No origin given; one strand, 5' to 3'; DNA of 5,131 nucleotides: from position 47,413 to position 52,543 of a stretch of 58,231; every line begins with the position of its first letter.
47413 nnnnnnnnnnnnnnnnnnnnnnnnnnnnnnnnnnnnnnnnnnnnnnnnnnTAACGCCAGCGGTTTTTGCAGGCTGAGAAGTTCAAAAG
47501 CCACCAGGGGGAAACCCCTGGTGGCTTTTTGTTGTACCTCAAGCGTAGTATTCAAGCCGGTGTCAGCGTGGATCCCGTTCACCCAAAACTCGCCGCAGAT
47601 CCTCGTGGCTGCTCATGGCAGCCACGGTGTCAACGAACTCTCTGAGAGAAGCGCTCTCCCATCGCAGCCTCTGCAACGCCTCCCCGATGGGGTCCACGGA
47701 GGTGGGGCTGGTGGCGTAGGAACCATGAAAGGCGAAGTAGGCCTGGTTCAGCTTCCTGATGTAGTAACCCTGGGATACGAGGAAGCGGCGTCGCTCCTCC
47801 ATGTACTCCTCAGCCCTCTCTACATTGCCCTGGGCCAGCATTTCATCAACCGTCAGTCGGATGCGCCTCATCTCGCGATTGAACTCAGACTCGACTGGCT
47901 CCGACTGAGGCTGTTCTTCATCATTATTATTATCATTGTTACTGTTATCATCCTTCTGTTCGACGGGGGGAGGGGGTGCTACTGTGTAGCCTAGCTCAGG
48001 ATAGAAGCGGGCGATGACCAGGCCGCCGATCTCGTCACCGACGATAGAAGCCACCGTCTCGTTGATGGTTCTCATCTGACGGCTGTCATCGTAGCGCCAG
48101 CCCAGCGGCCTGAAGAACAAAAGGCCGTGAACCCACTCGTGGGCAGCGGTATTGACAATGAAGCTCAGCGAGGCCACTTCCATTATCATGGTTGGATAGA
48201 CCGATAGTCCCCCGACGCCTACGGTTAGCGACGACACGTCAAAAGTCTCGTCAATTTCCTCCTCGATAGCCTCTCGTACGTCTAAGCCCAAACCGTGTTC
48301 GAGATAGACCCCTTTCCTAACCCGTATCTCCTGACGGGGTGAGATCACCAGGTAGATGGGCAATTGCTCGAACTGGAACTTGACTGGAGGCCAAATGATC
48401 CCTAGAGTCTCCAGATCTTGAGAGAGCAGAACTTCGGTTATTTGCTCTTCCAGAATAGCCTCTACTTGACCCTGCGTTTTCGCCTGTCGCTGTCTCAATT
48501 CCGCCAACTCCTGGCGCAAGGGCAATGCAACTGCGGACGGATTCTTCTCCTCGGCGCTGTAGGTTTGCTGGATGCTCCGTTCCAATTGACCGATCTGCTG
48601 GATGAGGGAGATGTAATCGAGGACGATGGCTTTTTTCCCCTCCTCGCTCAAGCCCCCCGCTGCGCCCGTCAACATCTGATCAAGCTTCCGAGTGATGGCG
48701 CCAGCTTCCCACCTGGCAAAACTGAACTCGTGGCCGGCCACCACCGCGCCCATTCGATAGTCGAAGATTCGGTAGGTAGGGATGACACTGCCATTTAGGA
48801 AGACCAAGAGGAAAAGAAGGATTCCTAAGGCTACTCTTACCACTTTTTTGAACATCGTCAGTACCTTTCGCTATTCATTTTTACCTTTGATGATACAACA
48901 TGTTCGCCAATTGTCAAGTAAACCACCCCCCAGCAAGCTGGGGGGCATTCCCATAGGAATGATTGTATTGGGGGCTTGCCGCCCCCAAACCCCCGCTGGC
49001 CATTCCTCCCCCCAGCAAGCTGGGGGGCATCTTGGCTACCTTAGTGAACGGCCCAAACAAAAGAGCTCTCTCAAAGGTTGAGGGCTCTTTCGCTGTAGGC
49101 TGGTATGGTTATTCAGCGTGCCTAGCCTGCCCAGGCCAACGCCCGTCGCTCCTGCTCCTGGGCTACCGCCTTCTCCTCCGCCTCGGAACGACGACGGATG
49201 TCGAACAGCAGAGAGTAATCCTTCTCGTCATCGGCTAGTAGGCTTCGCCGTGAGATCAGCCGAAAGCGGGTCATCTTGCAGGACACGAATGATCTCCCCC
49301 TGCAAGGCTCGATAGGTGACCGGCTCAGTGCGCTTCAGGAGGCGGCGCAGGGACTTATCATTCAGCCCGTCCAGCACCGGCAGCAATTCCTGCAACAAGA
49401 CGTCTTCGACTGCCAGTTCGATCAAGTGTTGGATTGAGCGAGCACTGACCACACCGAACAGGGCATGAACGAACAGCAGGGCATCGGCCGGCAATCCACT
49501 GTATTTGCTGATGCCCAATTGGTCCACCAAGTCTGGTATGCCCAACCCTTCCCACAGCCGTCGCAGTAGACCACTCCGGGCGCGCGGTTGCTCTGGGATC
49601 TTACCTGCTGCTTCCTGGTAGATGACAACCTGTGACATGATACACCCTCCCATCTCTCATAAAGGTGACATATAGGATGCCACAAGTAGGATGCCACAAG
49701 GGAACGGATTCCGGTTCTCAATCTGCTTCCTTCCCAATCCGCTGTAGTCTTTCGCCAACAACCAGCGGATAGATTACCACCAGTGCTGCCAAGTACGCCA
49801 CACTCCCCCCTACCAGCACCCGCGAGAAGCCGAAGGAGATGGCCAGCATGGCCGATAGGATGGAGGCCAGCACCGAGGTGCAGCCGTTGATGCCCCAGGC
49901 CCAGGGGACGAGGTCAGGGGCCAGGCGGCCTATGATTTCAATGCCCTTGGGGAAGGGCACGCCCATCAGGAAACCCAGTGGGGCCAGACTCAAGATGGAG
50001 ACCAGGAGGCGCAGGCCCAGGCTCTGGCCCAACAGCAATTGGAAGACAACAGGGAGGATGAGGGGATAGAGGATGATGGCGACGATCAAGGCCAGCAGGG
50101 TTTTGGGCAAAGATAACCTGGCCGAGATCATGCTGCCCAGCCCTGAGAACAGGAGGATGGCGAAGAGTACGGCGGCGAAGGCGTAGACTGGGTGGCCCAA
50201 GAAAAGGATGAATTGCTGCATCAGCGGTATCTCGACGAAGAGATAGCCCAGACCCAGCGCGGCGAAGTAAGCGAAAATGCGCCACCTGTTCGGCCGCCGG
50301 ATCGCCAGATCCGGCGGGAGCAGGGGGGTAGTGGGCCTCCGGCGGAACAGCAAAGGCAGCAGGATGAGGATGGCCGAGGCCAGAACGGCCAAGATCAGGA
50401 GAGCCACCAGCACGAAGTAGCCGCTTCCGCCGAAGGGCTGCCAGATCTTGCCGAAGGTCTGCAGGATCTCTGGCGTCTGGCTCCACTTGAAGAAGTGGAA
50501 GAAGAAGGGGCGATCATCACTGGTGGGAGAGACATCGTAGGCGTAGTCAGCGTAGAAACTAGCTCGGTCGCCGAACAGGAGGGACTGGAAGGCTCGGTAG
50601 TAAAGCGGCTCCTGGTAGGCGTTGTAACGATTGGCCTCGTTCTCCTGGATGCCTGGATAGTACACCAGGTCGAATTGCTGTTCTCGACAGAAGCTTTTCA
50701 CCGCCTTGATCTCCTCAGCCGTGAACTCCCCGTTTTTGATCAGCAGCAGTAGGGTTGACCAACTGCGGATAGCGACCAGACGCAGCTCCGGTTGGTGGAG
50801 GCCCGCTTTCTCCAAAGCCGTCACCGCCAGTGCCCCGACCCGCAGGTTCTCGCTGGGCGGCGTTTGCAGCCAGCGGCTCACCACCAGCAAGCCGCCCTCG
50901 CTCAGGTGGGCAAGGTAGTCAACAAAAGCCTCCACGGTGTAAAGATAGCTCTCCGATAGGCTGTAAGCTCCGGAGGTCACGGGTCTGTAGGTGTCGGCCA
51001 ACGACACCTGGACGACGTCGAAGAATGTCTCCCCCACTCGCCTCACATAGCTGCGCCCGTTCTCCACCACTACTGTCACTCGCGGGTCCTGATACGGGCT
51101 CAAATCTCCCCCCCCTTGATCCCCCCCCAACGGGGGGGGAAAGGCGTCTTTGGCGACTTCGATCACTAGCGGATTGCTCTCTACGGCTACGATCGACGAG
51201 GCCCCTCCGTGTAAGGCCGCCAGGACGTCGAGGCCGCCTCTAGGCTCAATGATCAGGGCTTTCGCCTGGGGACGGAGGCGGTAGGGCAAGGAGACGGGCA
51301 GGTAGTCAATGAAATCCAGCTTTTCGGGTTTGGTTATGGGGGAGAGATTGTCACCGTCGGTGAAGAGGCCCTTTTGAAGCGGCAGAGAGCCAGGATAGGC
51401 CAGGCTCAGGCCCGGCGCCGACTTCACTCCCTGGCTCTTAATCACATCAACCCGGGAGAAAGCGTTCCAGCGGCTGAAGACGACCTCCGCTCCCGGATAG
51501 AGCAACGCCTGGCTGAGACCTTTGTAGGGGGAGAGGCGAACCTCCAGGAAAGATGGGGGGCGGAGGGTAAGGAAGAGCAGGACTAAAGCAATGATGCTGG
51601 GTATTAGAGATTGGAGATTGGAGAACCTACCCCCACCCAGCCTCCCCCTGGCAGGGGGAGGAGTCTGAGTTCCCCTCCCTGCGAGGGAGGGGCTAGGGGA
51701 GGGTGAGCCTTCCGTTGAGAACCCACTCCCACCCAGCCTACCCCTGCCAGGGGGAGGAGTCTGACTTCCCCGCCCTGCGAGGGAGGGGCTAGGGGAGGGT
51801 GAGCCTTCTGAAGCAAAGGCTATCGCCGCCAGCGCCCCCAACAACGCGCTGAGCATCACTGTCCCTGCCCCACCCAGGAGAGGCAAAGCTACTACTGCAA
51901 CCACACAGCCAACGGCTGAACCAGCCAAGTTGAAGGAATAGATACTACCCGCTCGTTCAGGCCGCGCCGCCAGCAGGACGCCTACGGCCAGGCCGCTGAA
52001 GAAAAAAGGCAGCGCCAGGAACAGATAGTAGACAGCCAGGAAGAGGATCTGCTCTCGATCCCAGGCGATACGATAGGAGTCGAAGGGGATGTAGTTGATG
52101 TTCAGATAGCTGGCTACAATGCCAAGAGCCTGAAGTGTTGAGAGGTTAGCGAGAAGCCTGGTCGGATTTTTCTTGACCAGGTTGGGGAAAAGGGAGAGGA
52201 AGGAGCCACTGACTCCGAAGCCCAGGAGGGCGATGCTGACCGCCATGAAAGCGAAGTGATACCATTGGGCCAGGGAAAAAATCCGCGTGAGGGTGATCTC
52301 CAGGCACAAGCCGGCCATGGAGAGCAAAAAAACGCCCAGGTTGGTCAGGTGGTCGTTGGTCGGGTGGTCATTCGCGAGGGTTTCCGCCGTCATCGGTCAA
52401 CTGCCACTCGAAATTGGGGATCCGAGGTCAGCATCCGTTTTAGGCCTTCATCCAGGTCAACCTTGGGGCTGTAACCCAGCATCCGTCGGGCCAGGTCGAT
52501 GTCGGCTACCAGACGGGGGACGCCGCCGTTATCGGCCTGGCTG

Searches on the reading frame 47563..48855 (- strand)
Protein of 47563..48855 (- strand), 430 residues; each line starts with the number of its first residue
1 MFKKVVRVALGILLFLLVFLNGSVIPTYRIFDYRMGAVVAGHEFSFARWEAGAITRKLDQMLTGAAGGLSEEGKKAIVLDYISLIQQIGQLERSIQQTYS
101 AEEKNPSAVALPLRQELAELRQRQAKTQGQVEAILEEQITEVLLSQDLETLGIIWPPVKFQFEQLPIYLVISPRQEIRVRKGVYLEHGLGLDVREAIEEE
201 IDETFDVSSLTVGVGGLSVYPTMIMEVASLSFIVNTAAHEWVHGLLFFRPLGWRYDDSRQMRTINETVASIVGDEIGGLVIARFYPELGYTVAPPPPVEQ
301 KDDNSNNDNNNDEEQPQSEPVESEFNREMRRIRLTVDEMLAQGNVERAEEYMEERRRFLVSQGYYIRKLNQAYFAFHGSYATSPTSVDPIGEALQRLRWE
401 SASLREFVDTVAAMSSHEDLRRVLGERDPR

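Call 27: search_protein_families(library=pfam, proteins=[window:47563-48855:-], max_evalue=0.001)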
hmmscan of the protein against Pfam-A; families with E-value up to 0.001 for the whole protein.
window:47563-48855:- (430 aa): 0 families

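Call 53: search_protein_families(library=pfam, proteins=[window:47566-48855:-], max_evalue=10)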
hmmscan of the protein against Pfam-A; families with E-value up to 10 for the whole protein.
window:47566-48855:- (430 aa): 1 family
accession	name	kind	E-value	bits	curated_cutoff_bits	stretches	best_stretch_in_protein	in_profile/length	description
PF22589.2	SPMIP1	-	0.34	11.6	32.1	1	301-366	14-82/122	Sperm microtubule inner protein 1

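Call 54: search_solved_structures(query=window:47566-48855:-, max_evalue=10)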
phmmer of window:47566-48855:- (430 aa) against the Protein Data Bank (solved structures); distinct sequences matched with E-value up to 10: 2.
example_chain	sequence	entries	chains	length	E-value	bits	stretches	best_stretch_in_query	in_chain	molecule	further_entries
8qae_A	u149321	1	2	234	0.032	16.5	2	340-425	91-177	sc-apCC-6-SLLA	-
9tlt_A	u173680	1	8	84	4.1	9.5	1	75-139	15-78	Sc-apCC-2-KLHL20-4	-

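Call 55: search_protein_families(library=ncbifam, proteins=[window:47566-48855:-], max_evalue=10)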
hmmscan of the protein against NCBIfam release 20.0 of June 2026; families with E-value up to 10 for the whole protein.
window:47566-48855:- (430 aa): 0 families

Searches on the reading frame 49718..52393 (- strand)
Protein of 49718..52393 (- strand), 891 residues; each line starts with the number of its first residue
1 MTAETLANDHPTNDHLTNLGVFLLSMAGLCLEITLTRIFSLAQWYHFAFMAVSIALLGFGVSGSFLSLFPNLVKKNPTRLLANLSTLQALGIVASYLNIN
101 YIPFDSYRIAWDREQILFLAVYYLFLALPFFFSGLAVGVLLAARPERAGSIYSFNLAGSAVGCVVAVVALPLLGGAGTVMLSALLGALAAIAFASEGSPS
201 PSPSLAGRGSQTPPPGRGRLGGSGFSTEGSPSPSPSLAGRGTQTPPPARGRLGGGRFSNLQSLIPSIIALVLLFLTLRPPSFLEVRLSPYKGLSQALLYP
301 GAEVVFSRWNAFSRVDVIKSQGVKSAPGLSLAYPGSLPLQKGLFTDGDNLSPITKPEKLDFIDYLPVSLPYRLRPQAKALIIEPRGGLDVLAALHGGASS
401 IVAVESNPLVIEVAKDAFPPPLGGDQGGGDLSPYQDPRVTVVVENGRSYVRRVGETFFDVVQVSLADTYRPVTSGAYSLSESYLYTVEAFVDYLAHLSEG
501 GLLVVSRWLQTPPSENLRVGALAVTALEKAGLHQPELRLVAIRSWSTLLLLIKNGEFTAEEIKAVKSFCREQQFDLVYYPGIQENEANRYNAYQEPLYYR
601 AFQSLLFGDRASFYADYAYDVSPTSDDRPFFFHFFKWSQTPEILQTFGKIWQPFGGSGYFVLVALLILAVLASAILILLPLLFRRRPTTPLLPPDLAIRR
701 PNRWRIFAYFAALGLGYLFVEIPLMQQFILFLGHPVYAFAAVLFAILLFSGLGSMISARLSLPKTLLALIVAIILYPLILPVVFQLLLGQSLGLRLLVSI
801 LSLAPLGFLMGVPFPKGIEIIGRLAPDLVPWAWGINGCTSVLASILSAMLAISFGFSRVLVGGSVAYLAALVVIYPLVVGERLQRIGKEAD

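Call 27: search_protein_families(library=pfam, proteins=[window:49718-52393:-], max_evalue=0.001)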
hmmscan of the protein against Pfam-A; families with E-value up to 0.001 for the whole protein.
window:49718-52393:- (891 aa): 1 family
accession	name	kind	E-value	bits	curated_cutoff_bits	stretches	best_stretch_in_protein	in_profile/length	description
PF01564.23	Spermine_synth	-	0.00034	20.7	22.9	1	399-503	43-128/186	Spermine/spermidine synthase domain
